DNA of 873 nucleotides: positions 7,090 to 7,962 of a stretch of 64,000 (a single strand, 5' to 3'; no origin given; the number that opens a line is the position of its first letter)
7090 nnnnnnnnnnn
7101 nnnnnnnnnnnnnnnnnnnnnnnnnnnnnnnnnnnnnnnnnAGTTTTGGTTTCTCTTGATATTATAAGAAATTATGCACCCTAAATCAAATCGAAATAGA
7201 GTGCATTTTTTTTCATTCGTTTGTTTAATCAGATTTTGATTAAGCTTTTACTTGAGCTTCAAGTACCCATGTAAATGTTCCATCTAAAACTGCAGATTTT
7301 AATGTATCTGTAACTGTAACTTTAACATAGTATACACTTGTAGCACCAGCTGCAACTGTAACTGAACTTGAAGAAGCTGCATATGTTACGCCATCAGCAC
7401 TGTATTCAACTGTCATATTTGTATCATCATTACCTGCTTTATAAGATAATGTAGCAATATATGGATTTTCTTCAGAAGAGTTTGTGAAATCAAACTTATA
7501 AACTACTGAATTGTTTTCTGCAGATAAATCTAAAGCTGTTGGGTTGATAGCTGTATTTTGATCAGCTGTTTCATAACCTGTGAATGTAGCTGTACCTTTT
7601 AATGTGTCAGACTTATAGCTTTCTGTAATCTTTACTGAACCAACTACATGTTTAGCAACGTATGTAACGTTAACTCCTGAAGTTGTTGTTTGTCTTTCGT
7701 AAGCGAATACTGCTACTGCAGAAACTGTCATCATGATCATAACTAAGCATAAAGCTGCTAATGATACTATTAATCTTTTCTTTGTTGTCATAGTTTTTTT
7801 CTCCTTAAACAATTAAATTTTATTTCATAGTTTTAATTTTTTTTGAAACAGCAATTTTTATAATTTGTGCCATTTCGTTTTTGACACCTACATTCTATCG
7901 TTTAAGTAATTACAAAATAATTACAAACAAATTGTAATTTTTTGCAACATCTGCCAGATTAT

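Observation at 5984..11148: Candidate undescribed SipW-dependent surface-fibre/matrix operon with a divergent XRE regulator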

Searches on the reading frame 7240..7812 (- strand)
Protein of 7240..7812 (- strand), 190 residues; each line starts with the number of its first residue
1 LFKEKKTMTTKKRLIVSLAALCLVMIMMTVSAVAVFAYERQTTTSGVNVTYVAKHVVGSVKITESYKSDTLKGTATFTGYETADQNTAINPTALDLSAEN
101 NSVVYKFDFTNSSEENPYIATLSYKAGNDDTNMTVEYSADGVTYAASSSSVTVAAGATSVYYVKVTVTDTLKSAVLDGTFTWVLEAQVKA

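Call 3: search_protein_families(library=pfam, proteins=[window:7240-7812:-], max_evalue=1)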
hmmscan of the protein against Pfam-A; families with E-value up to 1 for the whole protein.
window:7240-7812:- (190 aa): 4 families
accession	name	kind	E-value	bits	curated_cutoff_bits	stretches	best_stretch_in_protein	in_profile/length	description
PF19912.4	DUF6385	-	0.017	15.6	26.8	1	127-160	16-49/82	Domain of unknown function (DUF6385)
PF03168.19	LEA_2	-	0.091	13.7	25.4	1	115-169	5-55/98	Late embryogenesis abundant protein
PF16729.10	DUF5067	-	0.095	13.1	27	1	94-159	35-105/126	Domain of unknown function (DUF5067)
PF05297.16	Herpes_LMP1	-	0.21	11.2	26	1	11-49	73-111/386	Herpesvirus latent membrane protein 1 (LMP1)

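Call 4: search_protein_families(library=ncbifam, proteins=[window:7240-7812:-], max_evalue=1)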
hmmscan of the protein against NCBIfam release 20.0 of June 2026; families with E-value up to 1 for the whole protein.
window:7240-7812:- (190 aa): 1 family
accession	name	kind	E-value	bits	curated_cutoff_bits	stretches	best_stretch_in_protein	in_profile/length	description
NF042931.1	SAG1386_EF1546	equivalog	0.36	10.9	80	1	6-101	22-87/158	SAG1386/EF1546 family surface-associated protein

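Call 5: find_homologous_proteins(query=window:7240-7812:-, max_evalue=0.001)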
Query window:7240-7812:- (190 aa): 2 proteins with E <= 0.001 among 336 candidates.
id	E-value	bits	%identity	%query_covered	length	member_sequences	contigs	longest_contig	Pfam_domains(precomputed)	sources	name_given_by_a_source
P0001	5.6e-106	369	100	96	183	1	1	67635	-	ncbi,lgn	-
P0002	7.9e-94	330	91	96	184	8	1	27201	-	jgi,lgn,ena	jgi:hypothetical protein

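Call 6: search_protein_families(library=phrogs, proteins=[window:7240-7812:-], max_evalue=0.01)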
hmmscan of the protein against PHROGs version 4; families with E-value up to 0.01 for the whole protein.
window:7240-7812:- (190 aa): 1 family
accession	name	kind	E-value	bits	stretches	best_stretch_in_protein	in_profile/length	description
phrog_2295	-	unknown function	0.0093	15.5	0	19-160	63-201/1183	-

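Call 8: find_encoding_contigs(protein=P0002, flank=10000, max_places=6)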
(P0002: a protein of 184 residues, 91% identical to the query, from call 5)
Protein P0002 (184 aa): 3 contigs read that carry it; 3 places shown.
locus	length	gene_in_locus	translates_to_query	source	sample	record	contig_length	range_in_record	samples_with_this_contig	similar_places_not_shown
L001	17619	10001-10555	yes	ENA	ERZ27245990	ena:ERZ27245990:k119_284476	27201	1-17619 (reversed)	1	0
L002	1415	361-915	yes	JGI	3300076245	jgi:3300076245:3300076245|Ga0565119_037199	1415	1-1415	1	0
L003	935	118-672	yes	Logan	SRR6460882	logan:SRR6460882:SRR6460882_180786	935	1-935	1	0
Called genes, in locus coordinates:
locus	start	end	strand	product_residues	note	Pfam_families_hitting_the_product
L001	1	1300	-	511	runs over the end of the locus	PF08238:Sel1, PF23310:TPR_27 (faint), PF08238:Sel1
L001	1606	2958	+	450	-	PF13173:AAA_14, PF13635:DUF4143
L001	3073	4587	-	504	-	PF02541:Ppx-GppA, PF21447:Ppx-GppA_III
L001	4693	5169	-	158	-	PF01451:LMWPc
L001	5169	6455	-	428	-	PF00668:Condensation, PF16911:PapA_C (weak)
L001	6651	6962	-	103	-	PF12844:HTH_19, PF13560:HTH_31, PF01381:HTH_3, PF13413:HTH_25 (weak), PF13443:HTH_26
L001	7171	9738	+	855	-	PF09479:Flg_new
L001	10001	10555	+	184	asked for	-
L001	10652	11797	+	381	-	-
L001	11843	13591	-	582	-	PF00664:ABC_membrane, PF00005:ABC_tran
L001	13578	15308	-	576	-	PF00664:ABC_membrane, PF00005:ABC_tran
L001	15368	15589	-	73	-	-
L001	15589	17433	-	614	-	-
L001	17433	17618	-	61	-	?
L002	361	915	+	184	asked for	-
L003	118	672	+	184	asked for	-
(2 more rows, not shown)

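Call 15: search_solved_structures(query=window:7240-7812:-, max_evalue=10, show_alignments=2)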
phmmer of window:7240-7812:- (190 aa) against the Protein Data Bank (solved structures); distinct sequences matched with E-value up to 10: 0.

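Call 17: search_protein_representatives(protein=P0001)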
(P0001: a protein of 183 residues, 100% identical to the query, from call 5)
Query: 183 residues. Proteins with E-value up to 0.001 (for the whole library): 312; up to 1e-10: 74; up to 1e-30: 1. The best 150 are listed.
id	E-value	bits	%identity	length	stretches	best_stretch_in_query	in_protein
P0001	1.4e-106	369.4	100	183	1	1-183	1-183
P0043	7.5e-22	94.3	42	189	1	1-179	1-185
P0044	1.9e-20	89.7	43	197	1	1-179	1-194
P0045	6.1e-19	84.8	35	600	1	3-178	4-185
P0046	1.1e-17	80.7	35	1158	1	3-178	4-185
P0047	5.2e-17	78.5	38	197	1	1-179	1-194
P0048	5.3e-17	78.5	38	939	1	1-178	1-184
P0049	7.4e-17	78.1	32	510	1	4-177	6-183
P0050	7.6e-17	78.0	32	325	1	2-180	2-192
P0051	1.4e-16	77.1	43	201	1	2-178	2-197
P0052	2.0e-16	76.6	37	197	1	1-177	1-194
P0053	2.6e-16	76.3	31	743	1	2-178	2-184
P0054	2.8e-16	76.2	31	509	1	3-178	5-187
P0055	6.5e-16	75.0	41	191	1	4-177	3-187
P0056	3.5e-15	72.6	31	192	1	2-178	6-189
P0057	5.1e-15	72.1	33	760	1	1-178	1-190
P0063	3.9e-14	69.2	38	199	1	1-180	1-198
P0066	7.5e-14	68.3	37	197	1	1-179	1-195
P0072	1.8e-13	67.1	40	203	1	1-179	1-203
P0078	8.8e-13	64.8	42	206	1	2-179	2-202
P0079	1.1e-12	64.6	33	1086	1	1-178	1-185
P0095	1.7e-11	60.7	28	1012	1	2-181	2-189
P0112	7.6e-11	58.5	34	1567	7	88-165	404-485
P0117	1.5e-10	57.6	26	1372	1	2-178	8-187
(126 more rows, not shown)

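Call 20: search_protein_families(library=pfam, proteins=[P0045, P0046, P0048, P0053, P0057, P0079, P0095, P0112, P0117], max_evalue=0.001)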
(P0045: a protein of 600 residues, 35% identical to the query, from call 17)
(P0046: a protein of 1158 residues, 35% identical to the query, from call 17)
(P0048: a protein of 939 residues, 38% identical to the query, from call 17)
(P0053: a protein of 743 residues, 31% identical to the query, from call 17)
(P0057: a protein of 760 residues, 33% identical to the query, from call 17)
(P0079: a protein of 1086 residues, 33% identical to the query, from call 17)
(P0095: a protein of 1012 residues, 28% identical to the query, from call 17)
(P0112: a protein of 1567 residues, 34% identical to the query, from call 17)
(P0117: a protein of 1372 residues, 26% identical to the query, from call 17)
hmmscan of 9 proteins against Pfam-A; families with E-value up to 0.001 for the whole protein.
P0045 (600 aa): 2 families
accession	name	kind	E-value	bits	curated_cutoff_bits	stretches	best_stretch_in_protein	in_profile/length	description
PF13306.12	LRR_5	-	2.5e-69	231.5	27.7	4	416-527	14-123/127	BspA type Leucine rich repeat region (6 copies)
PF13855.12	LRR_8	-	1e-11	44.8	27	0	493-535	13-56/61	Leucine rich repeat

P0046 (1158 aa): 2 families
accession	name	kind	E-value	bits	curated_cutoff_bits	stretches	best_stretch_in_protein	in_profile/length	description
PF13306.12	LRR_5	-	1.3e-79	264.8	27.7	6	373-485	12-123/127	BspA type Leucine rich repeat region (6 copies)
PF13855.12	LRR_8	-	7.2e-17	61.3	27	0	583-623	15-56/61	Leucine rich repeat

P0048 (939 aa): 2 families
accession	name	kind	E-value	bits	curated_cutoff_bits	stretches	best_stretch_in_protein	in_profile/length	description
PF13306.12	LRR_5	-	5.1e-83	275.7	27.7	4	682-797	1-114/127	BspA type Leucine rich repeat region (6 copies)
PF13855.12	LRR_8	-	1.1e-14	54.3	27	0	702-741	12-52/61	Leucine rich repeat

P0053 (743 aa): 1 family
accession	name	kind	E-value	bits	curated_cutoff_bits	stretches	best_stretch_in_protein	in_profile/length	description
PF13306.12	LRR_5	-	2.9e-64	215.1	27.7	6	490-616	1-126/127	BspA type Leucine rich repeat region (6 copies)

P0057 (760 aa): 3 families
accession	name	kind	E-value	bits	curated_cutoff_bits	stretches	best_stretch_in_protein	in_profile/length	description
PF13306.12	LRR_5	-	8.1e-111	365.6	27.7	4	610-723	1-111/127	BspA type Leucine rich repeat region (6 copies)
PF13855.12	LRR_8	-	4.9e-10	39.5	27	0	483-523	12-53/61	Leucine rich repeat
PF23952.1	LRR_EndoS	-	1.3e-05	25.9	27.9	0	641-698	53-114/116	Endo-beta-N-acetylglucosaminidase EndoS LRR domain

P0079 (1086 aa): 3 families
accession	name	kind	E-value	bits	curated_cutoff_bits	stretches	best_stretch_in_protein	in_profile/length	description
PF13306.12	LRR_5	-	6.3e-47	159.1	27.7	3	296-414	1-119/127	BspA type Leucine rich repeat region (6 copies)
PF05048.19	NosD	-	0.00055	19.9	23.6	1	892-1057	45-177/212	Periplasmic copper-binding protein (NosD)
PF13855.12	LRR_8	-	0.00091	19.4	27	0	317-353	12-48/61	Leucine rich repeat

P0095 (1012 aa): 4 families
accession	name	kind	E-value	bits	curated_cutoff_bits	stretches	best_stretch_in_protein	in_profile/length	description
PF13306.12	LRR_5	-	3.4e-111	366.8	27.7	5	474-596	7-126/127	BspA type Leucine rich repeat region (6 copies)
PF13855.12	LRR_8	-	2.2e-30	104.6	27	0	581-625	12-55/61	Leucine rich repeat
PF23952.1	LRR_EndoS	-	1.7e-07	31.9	27.9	0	589-652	51-116/116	Endo-beta-N-acetylglucosaminidase EndoS LRR domain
PF12799.13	LRR_4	-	5e-05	23.8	27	0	643-677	2-32/44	Leucine Rich repeats (2 copies)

P0112 (1567 aa): 12 families
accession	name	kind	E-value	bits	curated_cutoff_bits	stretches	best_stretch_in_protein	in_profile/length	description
PF03160.20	Calx-beta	-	9e-21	74.5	27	0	453-497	52-96/119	Calx-beta domain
PF06280.18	fn3_5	-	8.1e-18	65.6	27.6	0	646-715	10-82/112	Fn3-like domain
PF08184.16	Cuticle_2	-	7.9e-13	48.7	25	0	333-351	4-22/59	Cuticle protein 7 isoform family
PF06594.17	HCBP_related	-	9.8e-11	41.9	21.4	0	560-578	24-42/42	Haemolysin-type calcium binding protein related domain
PF17736.7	Ig_C17orf99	-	9.7e-10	38.8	26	0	519-542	45-68/95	C17orf99 Ig domain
PF23951.1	DUF7282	-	8.6e-09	36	27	0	854-916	29-91/112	Domain of unknown function (DUF7282)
PF25564.1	DUF7933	-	9.2e-09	35.7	26.5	0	518-550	7-39/123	Domain of unknown function (DUF7933)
PF00353.25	HemolysinCabind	-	1.7e-07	31.5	23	1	1432-1465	2-35/36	RTX calcium-binding nonapeptide repeat (4 copies)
PF15559.11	DUF4660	-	8.7e-06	26.4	27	0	404-429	69-94/111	Domain of unknown function (DUF4660)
PF10047.15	DUF2281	-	8.3e-05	23.6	26.5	0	723-746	34-58/64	Protein of unknown function (DUF2281)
PF17766.7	fn3_6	-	0.00053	20.6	26.4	0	525-550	59-84/99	Fibronectin type-III domain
PF10342.15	Kre9_KNH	-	0.0009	20.4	24.6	0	520-587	5-69/94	Kre9/KNH-like N-terminal Ig-like domain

P0117 (1372 aa): 3 families
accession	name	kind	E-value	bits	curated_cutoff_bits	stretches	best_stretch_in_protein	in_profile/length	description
PF13306.12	LRR_5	-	6.1e-109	359.5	27.7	6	692-819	1-125/127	BspA type Leucine rich repeat region (6 copies)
PF13855.12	LRR_8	-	1.2e-16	60.6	27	0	461-509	10-59/61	Leucine rich repeat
PF12799.13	LRR_4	-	4.6e-07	30.3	27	0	728-759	3-32/44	Leucine Rich repeats (2 copies)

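Call 23: search_protein_families(library=ncbifam, alignment_id=A2, max_evalue=0.1)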
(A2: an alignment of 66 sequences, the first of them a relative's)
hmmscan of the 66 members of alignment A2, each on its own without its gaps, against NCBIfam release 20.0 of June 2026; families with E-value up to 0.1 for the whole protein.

A. member 1, P0001 (183 aa): 0 families

B. families by the number of members that match (of 66 scanned): 51 families (the first 25 are shown)
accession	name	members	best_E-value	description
NF053819.1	EF0750_LPXTG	12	0.00024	EF2685/EF0750 family sortase-dependent surface protein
NF051431.1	Rv0361_Cterm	3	0.0027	Rv0361 family membrane protein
NF042931.1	SAG1386_EF1546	3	0.016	SAG1386/EF1546 family surface-associated protein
NF046013.1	surf_attach_Sap1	2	0.044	surface attachment protein Sap1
NF004285.1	PRK05696.1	2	0.068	flagellar basal body-associated protein FliL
NF050032.1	Rv1733c_fam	1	0.00019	Rv1733c family protein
NF041825.1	hydrophobin_BslA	1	0.00059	biofilm surface layer hydrophobin BslA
NF052544.1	OrLyDeCDokD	1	0.0012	ornithine/lysine decarboxylase DokD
TIGR04526.1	predic_Ig_block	1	0.0021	putative immunoglobulin-blocking virulence protein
NF050024.1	7betaHSDH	1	0.0023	7beta-hydroxysteroid dehydrogenase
NF005826.1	PRK07718.1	1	0.0026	flagellar basal body-associated protein FliL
TIGR04219.1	OMP_w_GlyGly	1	0.006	TIGR04219 family outer membrane beta-barrel protein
TIGR02187.2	PDO_seleno_TRX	1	0.0069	protein disulfide oxidoreductase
NF045729.1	VlpA_Nterm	1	0.012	variable lipoprotein VlpA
NF011824.1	PRK15296.1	1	0.015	fimbrial protein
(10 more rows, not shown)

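Call 26: predict_structure(alignment_id=A2)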
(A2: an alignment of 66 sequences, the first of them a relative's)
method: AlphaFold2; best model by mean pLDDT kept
length: 183 residues; sequences in the alignment: 66
mean_pLDDT: 86.7   pTM: 0.73
mean pLDDT of the five models: 86.7, 86.4, 86.3, 84.8, 83.9
residues with pLDDT >= 90: 102; 70-90: 66; 50-70: 10; < 50: 5
segments of 3 or more residues with pLDDT < 50: 30-34
pLDDT, mean of each block of 10 residues (from residue 1): 84 94 72 56 84 89 90 79 78 91 96 93 93 95 93 96 90 92 77
secondary structure, 60 per line:
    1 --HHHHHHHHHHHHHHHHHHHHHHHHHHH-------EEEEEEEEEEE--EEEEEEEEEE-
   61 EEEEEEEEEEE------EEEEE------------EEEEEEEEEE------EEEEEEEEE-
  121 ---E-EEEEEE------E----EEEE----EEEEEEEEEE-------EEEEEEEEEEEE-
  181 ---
elements in order: H3-29 E37-47 E50-59 E61-71 E78-82 E95-104 E111-119 E126-131 E143-146 E151-160 E168-179

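Call 29: fold_search(model_id=the predicted structure, library=pdb)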
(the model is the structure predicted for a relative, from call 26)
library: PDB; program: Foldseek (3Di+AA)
matches with E <= 10: 1554; with E <= 0.001: 10
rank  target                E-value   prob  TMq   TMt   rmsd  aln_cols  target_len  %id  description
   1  6r7e                  1.4e-05  1.00  0.36  0.39   6.0       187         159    8  N-terminally reversed variant of FimA E. coli with alanine insertion at position 20 (released 2020-05-06)
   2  6r74                  2.7e-05  1.00  0.36  0.40   6.2       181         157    8  N-terminally reversed variant of FimA E. coli (released 2020-05-06)
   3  2m5g_MODEL_1_A        2.9e-05  1.00  0.33  0.37   7.7       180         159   14  Solution structure of FimA wt (released 2013-11-13)
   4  5lp9                  4.3e-05  0.99  0.31  0.34   7.7       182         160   12  FimA wt from S. flexneri (released 2017-12-20)
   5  5nkt                  4.9e-05  1.00  0.33  0.38   6.5       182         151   10  FimA wt from E. coli (released 2018-05-16)
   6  7w7i_F                9.3e-05  1.00  0.34  0.21   6.3       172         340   12  Crystal Structure of shaft pilin PitB from pilus islet-2 of Streptococcus oralis (released 2022-06-01)
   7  7w7i_C                1.1e-04  1.00  0.34  0.21   7.3       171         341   13  Crystal Structure of shaft pilin PitB from pilus islet-2 of Streptococcus oralis (released 2022-06-01)
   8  7w7i_G                1.5e-04  0.99  0.32  0.20   6.5       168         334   11  Crystal Structure of shaft pilin PitB from pilus islet-2 of Streptococcus oralis (released 2022-06-01)
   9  7w7i_D                1.6e-04  1.00  0.34  0.21   6.2       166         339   12  Crystal Structure of shaft pilin PitB from pilus islet-2 of Streptococcus oralis (released 2022-06-01)
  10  7w7i_B                1.8e-04  0.99  0.32  0.20   7.9       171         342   12  Crystal Structure of shaft pilin PitB from pilus islet-2 of Streptococcus oralis (released 2022-06-01)
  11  1bw8_A                1.8e-03  0.44  0.21  0.17  20.6       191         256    7  MU2 ADAPTIN SUBUNIT (AP50) OF AP2 ADAPTOR (SECOND DOMAIN), COMPLEXED WITH EGFR INTERNALIZATION PEPTIDE FYRALM (released 1998-11-25)
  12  6bnt_A                2.1e-03  0.47  0.26  0.20  18.6       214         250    6  Crystal structure of AP2 mu1 adaptin C-terminal domain with IRS-1 peptide (released 2018-11-21)
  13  7oiq_AAA              2.1e-03  0.47  0.23  0.18  22.2       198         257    6  Crystal structure of AP2 Mu2 in complex with FCHO2 WxxPhi motif (C2 crystal form) (released 2022-06-01)
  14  6qfs_F                2.8e-03  0.77  0.22  0.33   8.1        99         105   18  Chargeless variant of the Cellulose-binding domain from Cellulomonas fimi (released 2019-12-18)
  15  5wrk_A                3.0e-03  0.47  0.24  0.19  21.4       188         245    8  Mu2 subunit of the clathrin adaptor complex AP2 in complex with IRS-1 Y608 peptide (released 2017-12-06)
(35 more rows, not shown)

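Call 30: search_solved_structures(query=A2, max_evalue=10, show_alignments=2)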
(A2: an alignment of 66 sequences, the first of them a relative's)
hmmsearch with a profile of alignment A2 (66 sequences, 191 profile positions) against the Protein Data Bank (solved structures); distinct sequences matched with E-value up to 10: 6.
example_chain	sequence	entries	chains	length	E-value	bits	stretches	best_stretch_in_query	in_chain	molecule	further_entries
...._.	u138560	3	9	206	0.068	16.4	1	82-169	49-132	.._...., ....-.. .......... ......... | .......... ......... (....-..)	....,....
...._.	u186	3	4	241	0.38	14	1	75-135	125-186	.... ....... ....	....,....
6xi1_AAA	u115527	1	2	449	0.58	13.3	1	134-181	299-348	Flagellin hook IN motif family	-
7uik_n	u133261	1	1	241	0.59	13.3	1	96-139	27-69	Mediator of RNA polymerase II transcription subunit 14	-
3shs_A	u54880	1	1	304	1.2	12.3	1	109-183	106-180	Hoc head outer capsid protein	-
6stt_A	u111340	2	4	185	2.4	11.4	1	88-131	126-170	Fiber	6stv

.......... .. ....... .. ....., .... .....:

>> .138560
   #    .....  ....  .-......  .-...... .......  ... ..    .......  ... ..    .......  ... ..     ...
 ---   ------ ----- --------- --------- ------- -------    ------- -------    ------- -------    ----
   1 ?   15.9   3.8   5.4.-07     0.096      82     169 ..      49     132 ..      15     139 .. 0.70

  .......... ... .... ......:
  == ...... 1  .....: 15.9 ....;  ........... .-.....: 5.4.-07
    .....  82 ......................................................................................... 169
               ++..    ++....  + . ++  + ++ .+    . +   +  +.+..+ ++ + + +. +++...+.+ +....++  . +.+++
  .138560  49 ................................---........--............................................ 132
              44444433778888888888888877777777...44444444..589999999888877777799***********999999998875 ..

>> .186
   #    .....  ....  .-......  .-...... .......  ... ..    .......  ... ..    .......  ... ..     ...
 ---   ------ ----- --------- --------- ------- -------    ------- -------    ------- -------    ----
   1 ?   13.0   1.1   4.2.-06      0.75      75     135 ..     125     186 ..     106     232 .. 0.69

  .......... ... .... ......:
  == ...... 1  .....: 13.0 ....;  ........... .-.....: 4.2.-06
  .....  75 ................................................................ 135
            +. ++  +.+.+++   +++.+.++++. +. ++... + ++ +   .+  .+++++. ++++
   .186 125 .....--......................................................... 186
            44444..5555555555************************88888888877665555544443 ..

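Call 50: search_protein_families(library=pfam, alignment_id=A2, max_evalue=1)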
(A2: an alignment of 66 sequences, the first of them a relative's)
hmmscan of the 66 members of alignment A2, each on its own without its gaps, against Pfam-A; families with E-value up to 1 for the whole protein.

A. member 1, P0001 (183 aa): 5 families
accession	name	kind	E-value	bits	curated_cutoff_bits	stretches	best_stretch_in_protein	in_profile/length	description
PF19912.4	DUF6385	-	0.016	15.7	26.8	1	120-153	16-49/82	Domain of unknown function (DUF6385)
PF16729.10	DUF5067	-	0.087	13.2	27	1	87-152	35-105/126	Domain of unknown function (DUF5067)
PF03168.19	LEA_2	-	0.14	13.1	25.4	1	108-162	5-55/98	Late embryogenesis abundant protein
PF14539.12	DUF4442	-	0.14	12.8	25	1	123-176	77-131/132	Domain of unknown function (DUF4442)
PF05297.16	Herpes_LMP1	-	0.24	11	26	1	4-42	73-111/386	Herpesvirus latent membrane protein 1 (LMP1)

B. families by the number of members that match (of 66 scanned): 125 families (the first 25 are shown)
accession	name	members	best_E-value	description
PF20187.3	DUF6550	27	0.0015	Family of unknown function (DUF6550)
PF00754.31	F5_F8_type_C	5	6.4e-06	F5/8 type C domain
PF06030.18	WxLIP_PGBD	4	0.022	WxL Interacting Protein, peptidoglycan binding domain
PF20805.3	Integrin_A_Ig_2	3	0.0056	Integrin alpha Ig-like domain 2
PF06280.18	fn3_5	3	0.0058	Fn3-like domain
PF21732.2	DUF6864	3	0.016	Domain of unknown function (DUF6864)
PF16729.10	DUF5067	3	0.087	Domain of unknown function (DUF5067)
PF12555.13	SteA-like_C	3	0.39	SteA-like C-terminal domain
PF22633.2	F5_F8_type_C_2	2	0.0018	NedA-like, galactose-binding domain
PF03896.21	TRAP_alpha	2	0.0041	Translocon-associated protein (TRAP), alpha subunit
PF14221.11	DUF4330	2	0.0054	Domain of unknown function (DUF4330)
PF04200.17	Lipoprotein_17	2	0.0063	Lipoprotein associated domain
PF20200.4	DUF6562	2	0.0065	Family of unknown function (DUF6562)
PF17766.7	fn3_6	2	0.036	Fibronectin type-III domain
PF16492.10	Cadherin_C_2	2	0.093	Cadherin cytoplasmic C-terminal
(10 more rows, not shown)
